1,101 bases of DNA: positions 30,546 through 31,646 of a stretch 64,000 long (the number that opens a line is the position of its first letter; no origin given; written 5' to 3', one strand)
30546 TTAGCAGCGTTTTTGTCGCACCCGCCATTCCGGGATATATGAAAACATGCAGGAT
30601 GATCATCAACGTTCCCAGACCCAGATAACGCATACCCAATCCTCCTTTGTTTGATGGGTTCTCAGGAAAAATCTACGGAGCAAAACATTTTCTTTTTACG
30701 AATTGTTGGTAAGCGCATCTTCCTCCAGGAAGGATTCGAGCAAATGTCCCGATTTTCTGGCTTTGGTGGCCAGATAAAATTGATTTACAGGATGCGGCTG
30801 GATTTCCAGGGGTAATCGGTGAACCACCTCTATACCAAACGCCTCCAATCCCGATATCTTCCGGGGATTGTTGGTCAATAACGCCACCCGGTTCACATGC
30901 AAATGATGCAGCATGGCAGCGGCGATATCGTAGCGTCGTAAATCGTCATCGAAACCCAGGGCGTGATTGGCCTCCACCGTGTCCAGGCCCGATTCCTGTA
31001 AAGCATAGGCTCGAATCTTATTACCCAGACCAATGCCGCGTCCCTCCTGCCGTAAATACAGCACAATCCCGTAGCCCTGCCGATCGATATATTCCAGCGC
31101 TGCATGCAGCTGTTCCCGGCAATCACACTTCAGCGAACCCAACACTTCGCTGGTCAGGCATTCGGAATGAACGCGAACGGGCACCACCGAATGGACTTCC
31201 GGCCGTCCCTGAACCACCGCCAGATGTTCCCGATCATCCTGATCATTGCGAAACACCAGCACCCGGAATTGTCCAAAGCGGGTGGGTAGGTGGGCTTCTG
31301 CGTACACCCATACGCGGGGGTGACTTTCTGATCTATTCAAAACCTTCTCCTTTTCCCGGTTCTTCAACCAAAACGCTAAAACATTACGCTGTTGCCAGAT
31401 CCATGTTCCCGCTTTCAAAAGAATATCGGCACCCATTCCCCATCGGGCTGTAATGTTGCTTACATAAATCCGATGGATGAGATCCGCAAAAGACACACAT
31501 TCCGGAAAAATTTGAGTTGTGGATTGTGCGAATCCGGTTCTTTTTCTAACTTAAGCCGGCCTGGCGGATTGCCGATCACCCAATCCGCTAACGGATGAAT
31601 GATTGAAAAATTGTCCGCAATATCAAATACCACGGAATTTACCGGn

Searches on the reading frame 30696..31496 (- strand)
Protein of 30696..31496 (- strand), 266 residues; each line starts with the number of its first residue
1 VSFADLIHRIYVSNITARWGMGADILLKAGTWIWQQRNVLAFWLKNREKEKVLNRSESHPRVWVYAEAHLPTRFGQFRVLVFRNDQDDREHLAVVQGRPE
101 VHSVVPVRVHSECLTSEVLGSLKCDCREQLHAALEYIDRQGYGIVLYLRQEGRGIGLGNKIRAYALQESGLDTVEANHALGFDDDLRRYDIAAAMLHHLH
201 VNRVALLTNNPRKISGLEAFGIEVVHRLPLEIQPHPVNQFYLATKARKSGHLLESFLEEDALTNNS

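Call 8: search_protein_families(library=pfam, proteins=[window:30696-31496:-], max_evalue=0.01)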
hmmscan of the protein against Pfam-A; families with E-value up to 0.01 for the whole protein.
window:30696-31496:- (266 aa): 1 family
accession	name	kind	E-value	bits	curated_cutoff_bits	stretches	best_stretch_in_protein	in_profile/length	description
PF00925.25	GTP_cyclohydro2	-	3.7e-67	225.4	23.3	1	66-229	4-165/165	GTP cyclohydrolase II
